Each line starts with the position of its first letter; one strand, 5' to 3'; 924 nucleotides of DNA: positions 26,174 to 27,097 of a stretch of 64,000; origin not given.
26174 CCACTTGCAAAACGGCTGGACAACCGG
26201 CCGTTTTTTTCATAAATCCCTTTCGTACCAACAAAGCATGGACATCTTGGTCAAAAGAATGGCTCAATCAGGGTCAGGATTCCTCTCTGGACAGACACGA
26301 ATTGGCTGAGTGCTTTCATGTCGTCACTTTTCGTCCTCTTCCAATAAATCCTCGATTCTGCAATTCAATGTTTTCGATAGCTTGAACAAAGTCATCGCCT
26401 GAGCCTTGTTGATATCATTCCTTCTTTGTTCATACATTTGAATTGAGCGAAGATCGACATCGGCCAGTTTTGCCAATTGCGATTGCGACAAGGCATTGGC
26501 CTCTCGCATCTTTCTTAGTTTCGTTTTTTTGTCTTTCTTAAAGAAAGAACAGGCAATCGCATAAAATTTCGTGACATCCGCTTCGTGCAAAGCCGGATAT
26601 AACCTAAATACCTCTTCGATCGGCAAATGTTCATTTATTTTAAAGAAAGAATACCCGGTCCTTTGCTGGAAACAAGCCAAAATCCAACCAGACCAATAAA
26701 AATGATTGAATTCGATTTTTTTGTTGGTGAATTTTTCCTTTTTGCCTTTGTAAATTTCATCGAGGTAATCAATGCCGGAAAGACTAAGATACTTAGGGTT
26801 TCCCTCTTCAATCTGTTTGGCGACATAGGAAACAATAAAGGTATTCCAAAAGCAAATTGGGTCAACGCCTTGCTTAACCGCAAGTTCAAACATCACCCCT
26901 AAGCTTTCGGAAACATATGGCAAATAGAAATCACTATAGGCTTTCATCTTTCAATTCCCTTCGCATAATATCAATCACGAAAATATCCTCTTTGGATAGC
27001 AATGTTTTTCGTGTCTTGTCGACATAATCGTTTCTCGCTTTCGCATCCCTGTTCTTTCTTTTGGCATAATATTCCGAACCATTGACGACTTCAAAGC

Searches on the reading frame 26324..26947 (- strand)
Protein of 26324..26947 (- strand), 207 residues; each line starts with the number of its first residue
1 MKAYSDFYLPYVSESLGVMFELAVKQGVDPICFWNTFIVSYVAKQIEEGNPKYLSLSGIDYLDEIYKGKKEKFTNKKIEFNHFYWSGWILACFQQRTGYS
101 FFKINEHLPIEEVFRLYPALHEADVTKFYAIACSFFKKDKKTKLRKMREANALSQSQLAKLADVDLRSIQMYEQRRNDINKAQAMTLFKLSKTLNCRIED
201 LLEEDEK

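Call 6: search_protein_families(library=pfam, proteins=[window:26324-26947:-], max_evalue=0.1)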
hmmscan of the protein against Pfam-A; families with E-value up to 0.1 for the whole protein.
window:26324-26947:- (207 aa): 5 families
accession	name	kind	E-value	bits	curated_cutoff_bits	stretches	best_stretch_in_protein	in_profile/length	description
PF01381.28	HTH_3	-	7.2e-08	32.8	23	1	144-201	1-55/55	Helix-turn-helix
PF13443.12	HTH_26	-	6.6e-05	23.5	22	1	143-203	1-59/63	Cro/C1-type HTH DNA-binding domain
PF12844.13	HTH_19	-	0.00011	22.5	30.2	1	143-202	3-59/64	Helix-turn-helix domain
PF13560.12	HTH_31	-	0.00092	19.9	27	1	143-177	5-39/64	Helix-turn-helix domain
PF11603.13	Sir1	-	0.085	13.8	24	0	139-193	18-73/120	Sir1, ORC-binding domain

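Call 23: search_protein_families(library=padloc, proteins=[window:26324-26947:-], max_evalue=1)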
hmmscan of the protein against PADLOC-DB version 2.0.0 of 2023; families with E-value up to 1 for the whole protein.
window:26324-26947:- (207 aa): 10 families
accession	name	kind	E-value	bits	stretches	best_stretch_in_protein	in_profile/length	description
PDLC04642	PDC-M42B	-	1.2e-06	26.8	1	1-125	1-128/138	-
PDLC03949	RmrA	-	0.0004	17.3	1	142-201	5-61/363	-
PDLC03671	Control_protein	-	0.00087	17.5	1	143-203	18-75/84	control protein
PDLC03951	RmrA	-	0.001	16.1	1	141-203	10-69/400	-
PDLC02926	HTH_VI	-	0.0021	16.3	1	143-201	5-60/92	-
PDLC03954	RmrA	-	0.0028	14.6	1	140-205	11-73/380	-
PDLC03665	Control_protein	-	0.0033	15.7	1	142-203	11-70/77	control protein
PDLC03952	RmrA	-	0.011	12.6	1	142-199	25-79/395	-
PDLC01687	Csx1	-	0.031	12.3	1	136-203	78-146/152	Csx1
PDLC04142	capH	-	0.047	12.8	1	139-206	6-70/103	capH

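Call 24: search_protein_families(library=ncbifam, proteins=[window:26324-26947:-], max_evalue=1)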
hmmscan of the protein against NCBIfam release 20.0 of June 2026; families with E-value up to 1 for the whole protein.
window:26324-26947:- (207 aa): 11 families
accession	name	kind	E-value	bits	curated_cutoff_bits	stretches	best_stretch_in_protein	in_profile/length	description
NF041951.1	phage_RstR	subfamily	5.7e-05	23.3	80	1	141-206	4-66/108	RstR family transcriptional repressor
TIGR03830.1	CxxCG_CxxCG_HTH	subfamily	7.3e-05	22.6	61.8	1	141-192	67-118/127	type II TA system antitoxin MqsA family protein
NF003162.0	PRK04140.1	equivalog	7.6e-05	21.9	263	1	139-187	126-174/317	transcriptional regulator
TIGR03070.1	couple_hipB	subfamily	0.00014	21.7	71.65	1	144-176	7-39/58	type II toxin-antitoxin system Y4mF family antitoxin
NF047948.1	male_kill_WMK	equivalog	0.00032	20.2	300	1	139-206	162-226/300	WO male-killing family protein Wmk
NF006015.0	PRK08154.1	subfamily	0.00047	19.4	204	1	142-206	33-94/314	anaerobic benzoate catabolism transcriptional regulator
NF007257.0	PRK09706.1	subfamily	0.0006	19.6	101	1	143-206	9-69/135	transcriptional repressor DicA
NF040522.1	VC1465_fam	subfamily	0.0042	17.1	70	1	145-196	2-49/111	VC1465 family Xer recombination activation factor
NF007271.0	PRK09726.1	equivalog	0.022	14.8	79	1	143-196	16-66/88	type II toxin-antitoxin system antitoxin HipB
NF049845.1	Xre_ParS_antitoxin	subfamily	0.099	12.7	90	1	143-199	6-62/112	type II RES/Xre toxin-antitoxin system antitoxin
TIGR04149.1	GG_sam_targ_CFB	domain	0.33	10.9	25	1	137-161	2-25/43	TIGR04149 family rSAM-modified RiPP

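Call 28: find_homologous_proteins(query=window:26324-26947:-, max_evalue=0.00001)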
Query window:26324-26947:- (207 aa): 765 proteins with E <= 0.00001 among 878 candidates; the best 120 are listed.
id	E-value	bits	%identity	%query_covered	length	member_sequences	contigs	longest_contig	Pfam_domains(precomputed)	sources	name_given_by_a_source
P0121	6.3e-135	465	100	100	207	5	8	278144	PF01381.29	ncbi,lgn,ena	-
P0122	5.3e-83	296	66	98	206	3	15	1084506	PF01381.29,PF13443.13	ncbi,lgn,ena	-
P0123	3.7e-80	286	64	99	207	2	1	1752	PF12844.14,PF01381.29,PF13443.13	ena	-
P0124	4.6e-80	286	64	98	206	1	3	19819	PF12844.14,PF01381.29,PF13443.13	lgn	-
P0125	7.2e-80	286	64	98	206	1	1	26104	PF12844.14,PF01381.29,PF13443.13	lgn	-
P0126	8.0e-80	285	64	99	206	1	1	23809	PF12844.14,PF01381.29,PF13443.13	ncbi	-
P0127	1.3e-79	285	63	98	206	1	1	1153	PF12844.14,PF01381.29,PF13443.13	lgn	-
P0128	1.6e-79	284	63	98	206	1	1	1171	PF12844.14,PF01381.29,PF13443.13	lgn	-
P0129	1.7e-79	284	64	98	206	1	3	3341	PF12844.14,PF01381.29,PF13443.13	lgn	-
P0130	2.4e-79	284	64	99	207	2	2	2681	PF01381.29,PF13443.13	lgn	-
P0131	3.2e-79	283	64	99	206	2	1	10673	-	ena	-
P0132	3.7e-79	283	63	98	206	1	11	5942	PF01381.29,PF13443.13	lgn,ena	-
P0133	4.2e-79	283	63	98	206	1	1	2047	PF12844.14,PF01381.29,PF13443.13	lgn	-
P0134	4.7e-79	283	62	98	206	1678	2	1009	PF01381.29,PF13443.13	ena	-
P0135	6.6e-79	282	63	98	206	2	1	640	PF01381.29,PF13443.13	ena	-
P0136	8.7e-79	282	63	99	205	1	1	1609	PF01381.29,PF13443.13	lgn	-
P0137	9.6e-79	282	63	98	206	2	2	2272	PF12844.14,PF01381.29,PF13443.13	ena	-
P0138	1.1e-78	282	63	99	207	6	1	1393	PF12844.14,PF01381.29,PF13443.13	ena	-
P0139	1.6e-78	281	63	98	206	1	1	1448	PF01381.29,PF13443.13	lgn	-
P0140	2.0e-78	281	62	98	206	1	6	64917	PF12844.14,PF01381.29,PF13443.13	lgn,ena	-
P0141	7.7e-78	279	63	98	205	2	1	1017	PF01381.29,PF13443.13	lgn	-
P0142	1.8e-77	278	63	98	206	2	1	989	PF01381.29,PF13443.13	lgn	-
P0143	4.3e-77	276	63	98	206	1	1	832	PF01381.29,PF13443.13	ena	-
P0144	4.3e-77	276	62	98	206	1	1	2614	PF01381.29,PF13443.13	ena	-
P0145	7.3e-77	276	61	98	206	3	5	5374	PF01381.29,PF13443.13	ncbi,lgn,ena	-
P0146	1.0e-76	275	63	99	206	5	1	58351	PF01381.29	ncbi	-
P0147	1.4e-76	275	62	98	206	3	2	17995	PF12844.14,PF01381.29,PF13443.13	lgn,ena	-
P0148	1.5e-76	275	64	99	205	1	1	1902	PF12844.14,PF01381.29,PF13443.13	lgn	-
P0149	1.7e-76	275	62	99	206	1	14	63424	PF01381.29,PF13443.13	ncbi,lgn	-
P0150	2.5e-76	274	62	98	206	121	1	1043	PF01381.29,PF13443.13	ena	-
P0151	2.6e-76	274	63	98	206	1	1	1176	PF01381.29,PF13443.13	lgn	-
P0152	2.8e-76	274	62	98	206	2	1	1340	PF01381.29,PF13443.13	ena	-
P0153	3.6e-76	273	61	98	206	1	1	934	PF01381.29,PF13443.13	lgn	-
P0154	3.7e-76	273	61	98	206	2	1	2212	PF12844.14,PF01381.29,PF13443.13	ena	-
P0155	3.9e-76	273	64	98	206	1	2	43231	PF01381.29,PF13443.13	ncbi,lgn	-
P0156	4.3e-76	273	63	98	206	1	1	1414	PF01381.29,PF13443.13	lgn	-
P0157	5.3e-76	273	61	99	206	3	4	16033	PF01381.29,PF13443.13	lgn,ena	-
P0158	5.9e-76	273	61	98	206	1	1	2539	PF12844.14,PF01381.29,PF13443.13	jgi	-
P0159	6.9e-76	273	62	98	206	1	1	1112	PF01381.29,PF13443.13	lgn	-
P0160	7.0e-76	273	62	98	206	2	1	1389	PF01381.29,PF13443.13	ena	-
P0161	7.6e-76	272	61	98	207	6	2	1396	PF01381.29,PF13560.13,PF13443.13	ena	-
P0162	9.5e-76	272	62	98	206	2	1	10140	PF12844.14,PF01381.29,PF13443.13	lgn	-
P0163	1.2e-75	272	60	98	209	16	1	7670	PF12844.14,PF01381.29,PF13560.13,PF13443.13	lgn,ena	-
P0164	1.6e-75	271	62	99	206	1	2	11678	PF01381.29,PF13443.13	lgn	-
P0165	3.0e-75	270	58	98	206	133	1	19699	PF01381.29,PF13443.13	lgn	-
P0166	4.2e-75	270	61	98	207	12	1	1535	PF01381.29,PF13443.13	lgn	-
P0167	4.4e-75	270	62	98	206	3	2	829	PF01381.29,PF13443.13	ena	-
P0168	5.5e-75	270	63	99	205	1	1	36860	PF12844.14,PF01381.29,PF13443.13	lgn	-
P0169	8.6e-75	269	61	98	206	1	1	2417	PF01381.29,PF13443.13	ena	-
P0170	1.6e-74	268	60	99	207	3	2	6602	PF12844.14,PF01381.29,PF13443.13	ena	-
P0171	4.1e-74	267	60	98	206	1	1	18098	PF01381.29,PF13560.13,PF13443.13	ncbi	-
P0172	4.7e-74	267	60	98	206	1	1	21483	PF01381.29,PF13443.13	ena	-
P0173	6.4e-74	266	60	98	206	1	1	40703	PF01381.29,PF13443.13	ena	-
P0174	7.6e-74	266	62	98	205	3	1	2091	PF12844.14,PF01381.29,PF13443.13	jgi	jgi:DNA-binding XRE family transcriptional regulator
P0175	7.9e-74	266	61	98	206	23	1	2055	PF01381.29,PF13443.13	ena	-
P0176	7.9e-74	266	59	99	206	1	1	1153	PF12844.14,PF01381.29,PF13443.13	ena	-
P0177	1.9e-73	265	60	97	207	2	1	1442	PF01381.29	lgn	-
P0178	2.3e-73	264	60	99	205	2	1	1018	PF12844.14,PF01381.29,PF13443.13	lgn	-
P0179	4.3e-73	263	62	99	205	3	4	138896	PF01381.29,PF13443.13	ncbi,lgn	-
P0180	4.1e-72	260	60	99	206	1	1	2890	PF01381.29,PF13443.13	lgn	-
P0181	4.4e-72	260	61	98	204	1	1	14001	PF12844.14,PF01381.29,PF13443.13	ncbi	-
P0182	1.0e-71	259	59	98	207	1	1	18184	PF01381.29,PF13443.13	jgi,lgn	-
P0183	1.9e-71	258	61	98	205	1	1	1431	PF12844.14,PF01381.29,PF13560.13,PF13443.13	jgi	jgi:DNA-binding XRE family transcriptional regulator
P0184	8.7e-71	256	58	98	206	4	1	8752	PF01381.29,PF13443.13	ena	-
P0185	2.2e-70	255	60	98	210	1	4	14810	PF01381.29,PF13443.13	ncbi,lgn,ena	-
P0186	3.2e-70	254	58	98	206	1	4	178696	PF12844.14,PF01381.29,PF13443.13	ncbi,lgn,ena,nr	ncbi:MAG: helix-turn-helix transcriptional regulator [Clostridia bacterium]|nr:helix-turn-helix tran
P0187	4.0e-70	254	60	99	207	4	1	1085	PF01381.29,PF13443.13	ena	-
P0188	8.5e-70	253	58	99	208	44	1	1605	PF12844.14,PF01381.29,PF13443.13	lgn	-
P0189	1.1e-69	252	58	99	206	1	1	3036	PF01381.29,PF13443.13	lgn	-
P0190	2.6e-69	251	60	98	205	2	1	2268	PF01381.29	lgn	-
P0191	2.8e-69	251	59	98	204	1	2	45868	PF01381.29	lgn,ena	-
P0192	2.1e-67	245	57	98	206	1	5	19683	PF01381.29,PF13443.13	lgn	-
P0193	2.9e-67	244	56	98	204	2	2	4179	PF12844.14,PF01381.29,PF13443.13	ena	-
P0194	2.1e-64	235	56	99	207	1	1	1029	PF12844.14,PF01381.29,PF13443.13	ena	-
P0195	1.3e-63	232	56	99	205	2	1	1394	PF01381.29,PF13443.13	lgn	-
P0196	1.6e-63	232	54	99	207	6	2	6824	PF12844.14,PF01381.29,PF13443.13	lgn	-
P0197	2.9e-62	228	55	99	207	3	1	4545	PF12844.14,PF01381.29,PF13443.13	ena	-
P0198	7.8e-62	227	53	99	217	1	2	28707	PF01381.29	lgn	-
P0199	9.7e-60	220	55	98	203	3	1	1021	PF01381.29,PF13443.13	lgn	-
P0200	8.2e-59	217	53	99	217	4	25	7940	PF01381.29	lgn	-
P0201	9.5e-59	217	53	98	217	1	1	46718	PF01381.29,PF13560.13,PF13443.13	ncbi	-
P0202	3.7e-57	211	53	98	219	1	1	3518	PF01381.29,PF13443.13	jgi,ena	-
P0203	4.9e-57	211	51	99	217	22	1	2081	PF01381.29,PF13443.13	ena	-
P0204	8.5e-56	207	53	99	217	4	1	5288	PF01381.29,PF13443.13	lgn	-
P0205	4.5e-55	205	49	99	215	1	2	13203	PF01381.29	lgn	-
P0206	9.2e-55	204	57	80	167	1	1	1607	PF01381.29,PF13443.13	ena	-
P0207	1.0e-54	203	50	98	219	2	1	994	PF01381.29,PF13443.13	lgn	-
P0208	1.1e-54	203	51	98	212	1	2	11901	PF01381.29,PF13443.13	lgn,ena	-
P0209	4.2e-54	201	49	98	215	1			PF01381.29,PF13443.13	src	-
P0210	7.1e-54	201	48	98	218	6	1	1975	PF12844.14,PF01381.29,PF13560.13,PF13443.13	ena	-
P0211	1.7e-53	199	51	98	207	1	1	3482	PF01381.29,PF13560.13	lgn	-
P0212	7.0e-53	197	50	98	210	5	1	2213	PF01381.29,PF13560.13,PF13443.13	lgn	-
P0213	1.4e-52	196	50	99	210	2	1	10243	PF01381.29,PF13560.13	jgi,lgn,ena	-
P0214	1.0e-51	194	49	98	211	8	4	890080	PF12844.14,PF01381.29,PF13443.13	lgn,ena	-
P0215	1.3e-51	193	51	98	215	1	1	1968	PF01381.29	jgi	jgi:DNA-binding transcriptional regulator YiaG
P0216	2.2e-51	193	51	98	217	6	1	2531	PF01381.29,PF13443.13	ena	-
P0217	2.4e-51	192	51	98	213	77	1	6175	PF01381.29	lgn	-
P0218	4.8e-51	191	62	68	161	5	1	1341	PF01381.29,PF13443.13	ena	-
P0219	7.0e-51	191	48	98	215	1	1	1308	PF01381.29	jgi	jgi:DNA-binding XRE family transcriptional regulator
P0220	5.6e-50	188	50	98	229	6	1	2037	PF12844.14,PF01381.29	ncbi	-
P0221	8.9e-50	187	47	99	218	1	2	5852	PF12844.14,PF01381.29,PF13443.13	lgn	-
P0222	1.5e-49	187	49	98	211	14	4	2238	PF12844.14,PF01381.29,PF13560.13,PF13443.13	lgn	-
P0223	1.7e-49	186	48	98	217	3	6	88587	PF01381.29,PF13443.13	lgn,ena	-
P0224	1.8e-49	186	48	98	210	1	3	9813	PF01381.29,PF13560.13,PF13443.13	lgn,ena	-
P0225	1.8e-49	186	48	98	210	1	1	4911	PF01381.29,PF13560.13,PF13443.13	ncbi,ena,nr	ncbi:MAG: helix-turn-helix transcriptional regulator [Bacilli bacterium]|nr:helix-turn-helix transcr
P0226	1.9e-49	186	48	98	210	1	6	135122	PF01381.29,PF13560.13,PF13443.13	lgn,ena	-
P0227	2.2e-49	186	47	98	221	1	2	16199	PF01381.29,PF13443.13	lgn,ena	-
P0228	2.4e-49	186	45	98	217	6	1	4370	PF01381.29,PF13443.13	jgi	jgi:DNA-binding XRE family transcriptional regulator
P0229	2.4e-49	186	48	98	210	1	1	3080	PF01381.29,PF13560.13,PF13443.13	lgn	-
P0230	2.9e-49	186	48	98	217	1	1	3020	PF12844.14,PF01381.29,PF13443.13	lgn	-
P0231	3.0e-49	186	50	93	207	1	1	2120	PF12844.14,PF01381.29,PF13560.13,PF13443.13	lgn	-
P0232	3.5e-49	185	48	98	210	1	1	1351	PF01381.29,PF13560.13,PF13443.13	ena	-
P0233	4.6e-49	185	48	98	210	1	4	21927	PF01381.29,PF13560.13,PF13443.13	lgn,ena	-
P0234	5.0e-49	185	48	99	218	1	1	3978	PF01381.29,PF13443.13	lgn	-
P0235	6.3e-49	185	48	98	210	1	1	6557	PF01381.29,PF13560.13,PF13443.13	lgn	-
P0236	1.9e-48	183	48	98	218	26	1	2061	PF12844.14,PF01381.29,PF13560.13,PF13443.13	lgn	-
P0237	3.7e-48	182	47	98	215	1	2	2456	PF01381.29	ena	-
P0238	3.8e-48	182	48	98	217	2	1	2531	PF01381.29,PF13443.13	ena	-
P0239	4.0e-48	182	47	98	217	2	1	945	PF01381.29,PF13443.13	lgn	-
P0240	4.4e-48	182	48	98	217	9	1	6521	PF12844.14,PF01381.29,PF13560.13,PF13443.13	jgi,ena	-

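Call 37: search_solved_structures(query=A2, max_evalue=0.01)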
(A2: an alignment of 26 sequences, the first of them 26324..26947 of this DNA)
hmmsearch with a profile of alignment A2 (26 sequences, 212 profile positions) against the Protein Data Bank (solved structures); distinct sequences matched with E-value up to 0.01: 5.
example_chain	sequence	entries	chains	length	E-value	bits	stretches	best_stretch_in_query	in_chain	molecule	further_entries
2xiu_A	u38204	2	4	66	0.001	21.9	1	150-211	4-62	CYLR2 | CYLR2 SYNONYM CYTOLYSIN REPRESSOR 2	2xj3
3mlf_A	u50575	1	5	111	0.001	21.9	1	142-189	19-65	transcriptional regulator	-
7ewc_A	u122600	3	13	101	0.0017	21.2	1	137-207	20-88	Putative antitoxin HigA2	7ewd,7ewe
1zug_A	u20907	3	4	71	0.0017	21.2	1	150-182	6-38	PHAGE 434 CRO PROTEIN | REGULATORY PROTEIN CRO | PROTEIN (434 CRO)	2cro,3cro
9xz9_A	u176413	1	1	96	0.0074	19.2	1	148-203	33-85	Quorum sensing controller protein QseC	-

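Call 42: predict_structure(alignment_id=A2)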
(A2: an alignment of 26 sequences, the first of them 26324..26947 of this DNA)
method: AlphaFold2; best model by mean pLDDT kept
length: 207 residues; sequences in the alignment: 26
mean_pLDDT: 89.5   pTM: 0.67
mean pLDDT of the five models: 89.5, 88.2, 87.8, 87.8, 84.8
residues with pLDDT >= 90: 150; 70-90: 42; 50-70: 14; < 50: 1
segments of 3 or more residues with pLDDT < 50: none
pLDDT, mean of each block of 10 residues (from residue 1): 89 97 94 94 94 94 83 83 94 94 92 82 76 78 91 96 95 89 94 92 71
secondary structure, 60 per line:
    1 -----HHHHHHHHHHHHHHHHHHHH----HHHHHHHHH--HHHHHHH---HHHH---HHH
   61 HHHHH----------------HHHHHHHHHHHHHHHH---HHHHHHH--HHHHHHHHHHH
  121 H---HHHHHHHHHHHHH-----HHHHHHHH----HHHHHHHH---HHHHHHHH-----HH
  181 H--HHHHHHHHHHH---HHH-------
elements in order: H6-25 H30-38 H41-47 H51-54 H58-65 H82-97 H101-107 H110-121 H125-137 H143-150 H155-162 H166-173 H184-194

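Call 45: fold_search(model_id=the predicted structure, library=pdb)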
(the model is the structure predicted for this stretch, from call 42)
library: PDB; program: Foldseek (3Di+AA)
matches with E <= 10: 373; with E <= 0.001: 0
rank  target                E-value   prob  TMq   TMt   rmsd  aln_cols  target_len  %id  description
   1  1y7y_B                2.5e-02  1.00  0.27  0.80   1.3        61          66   26  High-resolution crystal structure of the restriction-modification controller protein C.AhdI from Aeromonas hydrophila (released 2005-02-22)
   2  3qq6_A                2.5e-02  1.00  0.28  0.79   2.6        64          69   23  The N-terminal DNA binding domain of SinR from Bacillus subtilis (released 2011-06-15)
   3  9k3w_A                2.5e-02  1.00  0.28  0.82   1.8        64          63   28  Crystal structure of putative transcription regulator (dr_2454) from Deinococcus radiodurans (released 2025-10-22)
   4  9k3w_B                3.6e-02  1.00  0.28  0.82   2.2        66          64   27  Crystal structure of putative transcription regulator (dr_2454) from Deinococcus radiodurans (released 2025-10-22)
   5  6rnz_A                3.6e-02  1.00  0.27  0.76   2.2        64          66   26  Crystal structure of the N-terminal HTH DNA-binding domain of the essential repressor DdrO from radiation-resistant De (released 2019-10-09)
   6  3jxb_C                4.0e-02  1.00  0.27  0.78   2.0        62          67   27  Crystal structure of the P22 c2 repressor protein in complex with synthetic operator 9C (released 2010-01-19)
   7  2cro                  4.2e-02  1.00  0.25  0.77   1.4        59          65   34  STRUCTURE OF PHAGE 434 CRO PROTEIN AT 2.35 ANGSTROMS RESOLUTION (released 1989-10-15)
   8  2r1j_L                4.2e-02  1.00  0.28  0.80   2.8        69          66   25  Crystal Structure of the P22 c2 Repressor protein in complex with the synthetic operator 9T (released 2008-04-29)
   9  2xiu_B                4.4e-02  1.00  0.27  0.79   1.6        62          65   29  High resolution structure of MTSL-tagged CylR2. (released 2011-02-09)
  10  1utx_A                4.6e-02  1.00  0.28  0.80   1.8        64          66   26  Regulation of Cytolysin Expression by Enterococcus faecalis: Role of CylR2 (released 2004-09-16)
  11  3qq6_B                6.1e-02  1.00  0.28  0.81   1.6        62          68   24  The N-terminal DNA binding domain of SinR from Bacillus subtilis (released 2011-06-15)
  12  1adr_MODEL_1_A        7.0e-02  1.00  0.27  0.69   3.8        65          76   26  DETERMINATION OF THE NUCLEAR MAGNETIC RESONANCE STRUCTURE OF THE DNA-BINDING DOMAIN OF THE P22 C2 REPRESSOR (1 (released 1994-01-31)
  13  6jq1_B                7.0e-02  1.00  0.27  0.41   2.9        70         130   20  Crystal Structure of DdrO from Deinococcus geothermalis (released 2019-08-28)
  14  3jxb_D                7.4e-02  1.00  0.27  0.80   2.1        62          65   27  Crystal structure of the P22 c2 repressor protein in complex with synthetic operator 9C (released 2010-01-19)
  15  2xiu_A                7.7e-02  1.00  0.28  0.80   1.8        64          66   28  High resolution structure of MTSL-tagged CylR2. (released 2011-02-09)
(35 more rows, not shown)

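Call 50: list_cluster_members(proteins=[P0121, P0001])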
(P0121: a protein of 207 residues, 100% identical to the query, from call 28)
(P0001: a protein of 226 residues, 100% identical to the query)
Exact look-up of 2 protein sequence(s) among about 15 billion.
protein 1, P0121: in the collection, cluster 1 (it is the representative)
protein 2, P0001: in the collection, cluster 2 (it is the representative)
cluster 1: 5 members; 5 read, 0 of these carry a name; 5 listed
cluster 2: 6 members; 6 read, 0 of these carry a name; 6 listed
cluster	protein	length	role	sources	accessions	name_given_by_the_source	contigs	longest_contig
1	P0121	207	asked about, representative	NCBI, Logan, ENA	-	-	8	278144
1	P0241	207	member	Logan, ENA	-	-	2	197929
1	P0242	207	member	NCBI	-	-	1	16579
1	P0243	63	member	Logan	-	-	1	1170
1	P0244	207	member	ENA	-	-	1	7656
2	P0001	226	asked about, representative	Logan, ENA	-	-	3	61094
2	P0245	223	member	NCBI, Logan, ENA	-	-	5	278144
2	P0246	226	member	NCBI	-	-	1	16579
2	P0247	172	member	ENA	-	-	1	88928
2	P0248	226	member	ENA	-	-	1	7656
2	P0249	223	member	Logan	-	-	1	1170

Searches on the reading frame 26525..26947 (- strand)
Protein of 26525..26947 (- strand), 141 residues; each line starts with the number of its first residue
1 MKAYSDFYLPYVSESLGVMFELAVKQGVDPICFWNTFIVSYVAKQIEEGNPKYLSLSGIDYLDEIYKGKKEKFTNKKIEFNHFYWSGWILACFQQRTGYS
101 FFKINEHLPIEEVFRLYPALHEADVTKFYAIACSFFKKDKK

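Call 22: search_protein_families(library=pfam, proteins=[window:26525-26947:-], max_evalue=10)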
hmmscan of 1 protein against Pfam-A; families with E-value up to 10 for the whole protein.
seq(141 aa): 0 families
